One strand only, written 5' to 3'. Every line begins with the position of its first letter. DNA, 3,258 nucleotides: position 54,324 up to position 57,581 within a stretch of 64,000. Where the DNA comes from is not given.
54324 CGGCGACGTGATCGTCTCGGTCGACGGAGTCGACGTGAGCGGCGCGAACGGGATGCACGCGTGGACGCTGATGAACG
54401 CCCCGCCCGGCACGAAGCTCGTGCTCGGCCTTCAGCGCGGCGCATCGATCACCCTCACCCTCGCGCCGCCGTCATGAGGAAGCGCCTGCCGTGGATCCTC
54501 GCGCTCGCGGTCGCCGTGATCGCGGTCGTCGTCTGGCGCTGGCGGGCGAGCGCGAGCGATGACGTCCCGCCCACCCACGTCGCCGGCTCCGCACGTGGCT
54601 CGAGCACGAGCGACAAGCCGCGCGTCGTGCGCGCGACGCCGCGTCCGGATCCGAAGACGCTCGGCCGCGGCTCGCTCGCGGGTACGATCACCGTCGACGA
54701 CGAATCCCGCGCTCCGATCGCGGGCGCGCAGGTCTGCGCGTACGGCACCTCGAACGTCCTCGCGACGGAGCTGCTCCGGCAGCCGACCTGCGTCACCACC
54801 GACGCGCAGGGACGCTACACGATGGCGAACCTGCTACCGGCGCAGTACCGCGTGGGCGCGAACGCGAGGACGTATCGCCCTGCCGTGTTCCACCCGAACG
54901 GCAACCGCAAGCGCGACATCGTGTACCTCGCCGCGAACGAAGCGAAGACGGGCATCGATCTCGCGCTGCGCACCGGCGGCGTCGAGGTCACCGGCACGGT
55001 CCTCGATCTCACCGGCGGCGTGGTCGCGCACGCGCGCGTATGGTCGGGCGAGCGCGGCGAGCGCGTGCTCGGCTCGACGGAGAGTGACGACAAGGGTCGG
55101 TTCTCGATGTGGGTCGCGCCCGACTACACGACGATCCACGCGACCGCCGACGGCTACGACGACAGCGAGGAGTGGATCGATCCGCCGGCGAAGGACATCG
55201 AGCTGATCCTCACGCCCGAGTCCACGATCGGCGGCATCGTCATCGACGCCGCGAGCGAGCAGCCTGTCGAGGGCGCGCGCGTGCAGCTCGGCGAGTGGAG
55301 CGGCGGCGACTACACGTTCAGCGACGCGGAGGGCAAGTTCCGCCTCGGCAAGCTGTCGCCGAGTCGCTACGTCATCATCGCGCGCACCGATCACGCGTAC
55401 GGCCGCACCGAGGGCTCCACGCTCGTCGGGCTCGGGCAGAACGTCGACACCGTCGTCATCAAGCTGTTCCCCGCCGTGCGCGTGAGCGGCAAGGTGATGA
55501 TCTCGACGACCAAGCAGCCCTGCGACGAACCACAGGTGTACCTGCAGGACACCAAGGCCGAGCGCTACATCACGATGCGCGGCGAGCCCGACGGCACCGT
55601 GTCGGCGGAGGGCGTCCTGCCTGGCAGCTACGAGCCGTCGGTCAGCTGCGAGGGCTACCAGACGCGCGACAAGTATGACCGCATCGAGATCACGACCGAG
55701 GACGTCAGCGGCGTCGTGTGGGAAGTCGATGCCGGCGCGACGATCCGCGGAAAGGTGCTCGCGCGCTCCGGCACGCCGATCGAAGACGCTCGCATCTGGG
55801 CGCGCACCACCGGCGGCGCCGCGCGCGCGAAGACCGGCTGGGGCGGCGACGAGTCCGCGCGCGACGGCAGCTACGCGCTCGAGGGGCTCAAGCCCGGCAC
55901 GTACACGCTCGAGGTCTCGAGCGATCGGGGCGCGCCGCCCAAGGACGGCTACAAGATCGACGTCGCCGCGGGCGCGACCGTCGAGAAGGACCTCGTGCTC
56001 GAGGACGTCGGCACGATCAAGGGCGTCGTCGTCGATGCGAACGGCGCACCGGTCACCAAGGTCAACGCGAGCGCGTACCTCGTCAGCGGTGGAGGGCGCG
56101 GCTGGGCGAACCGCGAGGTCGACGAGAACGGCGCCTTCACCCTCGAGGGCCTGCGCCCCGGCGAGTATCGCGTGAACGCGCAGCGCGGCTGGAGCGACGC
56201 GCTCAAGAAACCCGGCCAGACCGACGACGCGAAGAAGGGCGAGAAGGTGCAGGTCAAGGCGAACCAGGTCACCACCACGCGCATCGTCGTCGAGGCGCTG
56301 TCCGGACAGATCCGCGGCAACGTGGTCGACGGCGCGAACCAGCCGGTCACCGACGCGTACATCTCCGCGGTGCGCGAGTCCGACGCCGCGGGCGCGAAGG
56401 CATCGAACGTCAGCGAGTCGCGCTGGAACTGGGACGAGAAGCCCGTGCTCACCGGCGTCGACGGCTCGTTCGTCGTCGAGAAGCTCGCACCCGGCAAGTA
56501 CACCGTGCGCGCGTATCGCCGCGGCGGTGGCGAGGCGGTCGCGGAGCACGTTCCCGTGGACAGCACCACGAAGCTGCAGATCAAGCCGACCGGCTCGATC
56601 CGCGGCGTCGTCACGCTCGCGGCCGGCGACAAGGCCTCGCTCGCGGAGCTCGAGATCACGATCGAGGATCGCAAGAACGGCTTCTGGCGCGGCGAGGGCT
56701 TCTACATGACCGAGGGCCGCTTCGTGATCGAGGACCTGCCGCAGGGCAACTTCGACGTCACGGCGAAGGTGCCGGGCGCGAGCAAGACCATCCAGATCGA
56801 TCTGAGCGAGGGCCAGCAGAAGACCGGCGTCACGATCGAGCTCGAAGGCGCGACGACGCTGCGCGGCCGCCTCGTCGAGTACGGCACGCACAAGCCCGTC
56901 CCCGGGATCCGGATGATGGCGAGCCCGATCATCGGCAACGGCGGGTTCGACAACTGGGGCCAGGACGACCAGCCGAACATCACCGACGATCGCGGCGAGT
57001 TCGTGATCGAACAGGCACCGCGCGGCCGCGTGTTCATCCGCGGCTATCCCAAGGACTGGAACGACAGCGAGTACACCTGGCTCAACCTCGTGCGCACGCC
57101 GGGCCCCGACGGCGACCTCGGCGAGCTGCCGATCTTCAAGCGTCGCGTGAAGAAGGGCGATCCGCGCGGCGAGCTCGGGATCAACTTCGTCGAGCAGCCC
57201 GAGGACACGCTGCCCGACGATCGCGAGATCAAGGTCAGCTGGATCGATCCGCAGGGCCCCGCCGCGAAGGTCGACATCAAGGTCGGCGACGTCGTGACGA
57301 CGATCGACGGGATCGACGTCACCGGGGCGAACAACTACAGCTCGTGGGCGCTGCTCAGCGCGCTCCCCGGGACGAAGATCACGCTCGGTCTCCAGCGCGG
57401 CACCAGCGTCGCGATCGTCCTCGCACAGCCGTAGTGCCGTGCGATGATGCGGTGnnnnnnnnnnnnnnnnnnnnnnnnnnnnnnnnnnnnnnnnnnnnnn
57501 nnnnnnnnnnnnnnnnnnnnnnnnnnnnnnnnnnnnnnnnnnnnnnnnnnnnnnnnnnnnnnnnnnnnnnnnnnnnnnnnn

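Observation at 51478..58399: Tandem paralogous CarbopepD_reg-repeat/PDZ giants followed by a TolB-like lipoprotein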

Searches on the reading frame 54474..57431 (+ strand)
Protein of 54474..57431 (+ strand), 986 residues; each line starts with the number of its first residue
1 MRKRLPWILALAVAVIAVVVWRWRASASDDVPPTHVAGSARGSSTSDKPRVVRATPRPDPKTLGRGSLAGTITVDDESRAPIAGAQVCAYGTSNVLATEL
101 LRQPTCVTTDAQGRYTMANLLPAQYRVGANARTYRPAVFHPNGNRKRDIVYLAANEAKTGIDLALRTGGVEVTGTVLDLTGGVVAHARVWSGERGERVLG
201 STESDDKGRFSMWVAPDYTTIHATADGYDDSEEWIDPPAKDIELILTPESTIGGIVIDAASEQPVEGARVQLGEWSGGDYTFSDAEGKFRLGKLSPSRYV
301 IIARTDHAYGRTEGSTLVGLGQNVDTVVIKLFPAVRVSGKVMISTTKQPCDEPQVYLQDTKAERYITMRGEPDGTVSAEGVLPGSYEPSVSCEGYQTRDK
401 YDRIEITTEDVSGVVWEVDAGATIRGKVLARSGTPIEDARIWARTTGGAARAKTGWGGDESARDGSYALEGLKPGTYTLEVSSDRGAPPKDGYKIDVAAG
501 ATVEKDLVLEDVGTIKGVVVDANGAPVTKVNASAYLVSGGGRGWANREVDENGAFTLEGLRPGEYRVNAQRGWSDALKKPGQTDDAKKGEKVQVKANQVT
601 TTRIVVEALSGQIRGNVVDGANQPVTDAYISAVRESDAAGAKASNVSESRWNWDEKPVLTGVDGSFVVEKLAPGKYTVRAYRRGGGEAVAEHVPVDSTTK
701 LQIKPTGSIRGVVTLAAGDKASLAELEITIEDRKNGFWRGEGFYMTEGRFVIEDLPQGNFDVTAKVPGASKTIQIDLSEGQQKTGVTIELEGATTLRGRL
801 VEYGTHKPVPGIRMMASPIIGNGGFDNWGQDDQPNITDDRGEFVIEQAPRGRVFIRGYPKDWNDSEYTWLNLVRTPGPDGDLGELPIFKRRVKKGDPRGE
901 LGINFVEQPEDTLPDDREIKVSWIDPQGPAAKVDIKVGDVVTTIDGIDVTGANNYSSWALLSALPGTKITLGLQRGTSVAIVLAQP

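Call 6: search_protein_families(library=pfam, proteins=[window:54474-57431:+], max_evalue=0.1)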
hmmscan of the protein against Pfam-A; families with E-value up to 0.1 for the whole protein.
window:54474-57431:+ (986 aa): 16 families
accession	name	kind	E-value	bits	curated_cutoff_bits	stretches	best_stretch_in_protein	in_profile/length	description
PF13620.12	CarboxypepD_reg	-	1.2e-71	237.4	32.3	8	423-509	1-81/82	Carboxypeptidase regulatory-like domain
PF13715.12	CarbopepD_reg_2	-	2.8e-25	88.6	32.2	1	253-303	2-50/88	CarboxypepD_reg-like domain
PF17210.9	SdrD_B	-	2.9e-17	63.3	29.7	1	103-131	38-66/112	SdrD B-like domain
PF17802.7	SpaA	-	2.3e-12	47.4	23.1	0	654-679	32-57/91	Prealbumin-like fold domain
PF14686.12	fn3_3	-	4.9e-12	45.9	24.4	0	548-600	30-73/75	Polysaccharide lyase family 4, domain II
PF09430.16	EMC7_beta-sandw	-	3.8e-10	40.4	26.6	0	462-505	26-67/122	ER membrane protein complex subunit 7, beta-sandwich domain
PF13180.12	PDZ_2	-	3.2e-09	37.4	27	1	899-977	1-71/80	PDZ domain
PF00775.27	Dioxygenase_C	-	4.2e-08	33.3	27.3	0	613-680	32-100/182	Dioxygenase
PF00595.29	PDZ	-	7.1e-08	33.2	23.2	1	894-972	6-79/81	PDZ domain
PF17820.7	PDZ_6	-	1.1e-07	31.9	27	1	921-975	2-54/54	PDZ domain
PF02369.22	Big_1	-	5.4e-07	30.1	34.9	0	70-117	21-64/93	Bacterial Ig-like domain (group 1)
PF12985.13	DUF3869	-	0.0011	19.5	24.5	0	709-779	8-70/85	Domain of unknown function (DUF3869)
PF11008.14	DUF2846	-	0.0022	18.4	34.3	0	463-501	37-72/92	Protein of unknown function (DUF2846)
PF24421.1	Ig_J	-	0.0068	16.9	29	0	461-483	62-84/104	Tip attachment protein J, Ig-like domain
PF07495.19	Y_Y_Y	-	0.0083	16.4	26.6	0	471-483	34-46/65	Y_Y_Y domain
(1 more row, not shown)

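Call 7: search_protein_families(library=ncbifam, proteins=[window:54474-57431:+], max_evalue=0.1)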
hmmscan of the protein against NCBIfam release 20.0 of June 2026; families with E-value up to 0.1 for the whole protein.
window:54474-57431:+ (986 aa): 16 families
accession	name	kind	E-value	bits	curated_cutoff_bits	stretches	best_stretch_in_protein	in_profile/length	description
TIGR04134.1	lipo_with_rSAM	hypoth_equivalog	2e-10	40.8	39.8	0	73-119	45-91/150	radical SAM-associated putative lipoprotein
NF045619.1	adhes_GNV_Cterm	subfamily_domain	2e-07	30.6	180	1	541-670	299-416/458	BapA/Bap/LapF family large adhesin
TIGR02423.1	protocat_alph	equivalog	4.2e-06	26.8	126.25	1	598-679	24-112/193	protocatechuate 3,4-dioxygenase subunit alpha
TIGR02038.1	protease_degS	equivalog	0.00011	21.5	422.95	1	906-975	267-335/351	outer membrane-stress sensor serine endopeptidase DegS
TIGR02037.1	degP_htrA_DO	subfamily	0.00057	18.9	416.2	1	899-977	236-318/434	Do family serine endopeptidase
TIGR00225.1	prc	subfamily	0.00063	18.9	218.6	1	915-981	60-127/335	C-terminal processing peptidase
NF007526.1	PRK10139.1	equivalog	0.0027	16.5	756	1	916-976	290-349/456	serine endoprotease DegQ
NF008189.1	PRK10942.1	equivalog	0.012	14.1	720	1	915-977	311-372/477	serine endoprotease DegP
NF008147.1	PRK10898.1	equivalog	0.014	14.6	408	1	914-975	276-336/352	outer membrane-stress sensor serine endopeptidase DegS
NF052377.1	lmo1851_S41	exception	0.016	13.9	725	1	927-978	128-179/468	lmo1851 family serine protease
TIGR02439.1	catechol_proteo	equivalog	0.022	13.7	392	0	106-135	174-203/285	catechol 1,2-dioxygenase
NF041521.1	HhoA_HhoB_HtrA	equivalog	0.023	14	450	1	912-976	258-321/335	HhoA/HhoB/HtrA family serine endopeptidase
NF058648.1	ECF_sub_HI1622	equivalog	0.054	13.5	100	0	185-226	40-81/180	NikL family nickel/cobalt ECF transporter subunit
NF045590.1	Cterm_S41_CtpC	exception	0.056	12.2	665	1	921-977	134-189/418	carboxyl-terminal processing protease CtpC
NF041199.1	trx7_PDZ_seleno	equivalog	0.057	12.3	300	0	923-977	209-381/390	Trx7/PDZ domain-containing (seleno)protein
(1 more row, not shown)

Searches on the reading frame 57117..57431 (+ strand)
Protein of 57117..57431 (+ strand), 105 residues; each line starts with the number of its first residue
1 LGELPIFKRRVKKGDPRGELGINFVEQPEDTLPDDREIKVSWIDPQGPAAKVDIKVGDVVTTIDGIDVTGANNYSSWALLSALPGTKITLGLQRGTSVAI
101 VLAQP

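Call 93: search_solved_structures(query=window:57117-57431:+, max_evalue=0.01, show_alignments=2)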
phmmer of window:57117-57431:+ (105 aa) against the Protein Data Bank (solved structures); distinct sequences matched with E-value up to 0.01: 36.
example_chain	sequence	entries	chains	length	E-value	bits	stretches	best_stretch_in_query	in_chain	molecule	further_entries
3mh5_A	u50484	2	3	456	4.6e-07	33.5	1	17-95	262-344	Protease do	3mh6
3mh4_A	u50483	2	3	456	4.6e-07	33.5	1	17-95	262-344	Protease do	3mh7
3otp_A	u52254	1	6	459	4.6e-07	33.4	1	17-95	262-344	Protease do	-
6jjk_A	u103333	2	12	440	5.1e-07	33.3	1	17-95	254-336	Periplasmic serine endoprotease DegP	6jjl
2zle_A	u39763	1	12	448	5.4e-07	33.2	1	17-95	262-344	Protease do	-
1ky9_A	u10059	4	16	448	5.5e-07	33.2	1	17-95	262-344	PROTEASE DO | Periplasmic serine endoprotease DegP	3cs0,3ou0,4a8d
6jjo_A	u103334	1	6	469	6.6e-07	33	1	17-95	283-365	Periplasmic serine endoprotease DegP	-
2w4f_A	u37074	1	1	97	4.4e-05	27.1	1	32-91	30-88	PROTEIN LAP4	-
5vwc_A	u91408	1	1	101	4.8e-05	27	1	32-91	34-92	Protein scribble homolog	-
6ms1_A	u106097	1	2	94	9.7e-05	26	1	32-81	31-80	Protein scribble homolog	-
6mye_A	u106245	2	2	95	9.7e-05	26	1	32-81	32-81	Protein scribble homolog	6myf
1x5q_A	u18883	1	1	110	0.0001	25.9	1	32-89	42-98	LAP4 protein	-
8cd3_B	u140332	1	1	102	0.00011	25.7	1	32-86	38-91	Protein scribble homolog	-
6esp_A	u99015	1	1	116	0.00012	25.7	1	32-89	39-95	Protein scribble homolog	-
22kg_A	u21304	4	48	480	0.00014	25.5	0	40-94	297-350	Probable periplasmic serine endoprotease DegP-like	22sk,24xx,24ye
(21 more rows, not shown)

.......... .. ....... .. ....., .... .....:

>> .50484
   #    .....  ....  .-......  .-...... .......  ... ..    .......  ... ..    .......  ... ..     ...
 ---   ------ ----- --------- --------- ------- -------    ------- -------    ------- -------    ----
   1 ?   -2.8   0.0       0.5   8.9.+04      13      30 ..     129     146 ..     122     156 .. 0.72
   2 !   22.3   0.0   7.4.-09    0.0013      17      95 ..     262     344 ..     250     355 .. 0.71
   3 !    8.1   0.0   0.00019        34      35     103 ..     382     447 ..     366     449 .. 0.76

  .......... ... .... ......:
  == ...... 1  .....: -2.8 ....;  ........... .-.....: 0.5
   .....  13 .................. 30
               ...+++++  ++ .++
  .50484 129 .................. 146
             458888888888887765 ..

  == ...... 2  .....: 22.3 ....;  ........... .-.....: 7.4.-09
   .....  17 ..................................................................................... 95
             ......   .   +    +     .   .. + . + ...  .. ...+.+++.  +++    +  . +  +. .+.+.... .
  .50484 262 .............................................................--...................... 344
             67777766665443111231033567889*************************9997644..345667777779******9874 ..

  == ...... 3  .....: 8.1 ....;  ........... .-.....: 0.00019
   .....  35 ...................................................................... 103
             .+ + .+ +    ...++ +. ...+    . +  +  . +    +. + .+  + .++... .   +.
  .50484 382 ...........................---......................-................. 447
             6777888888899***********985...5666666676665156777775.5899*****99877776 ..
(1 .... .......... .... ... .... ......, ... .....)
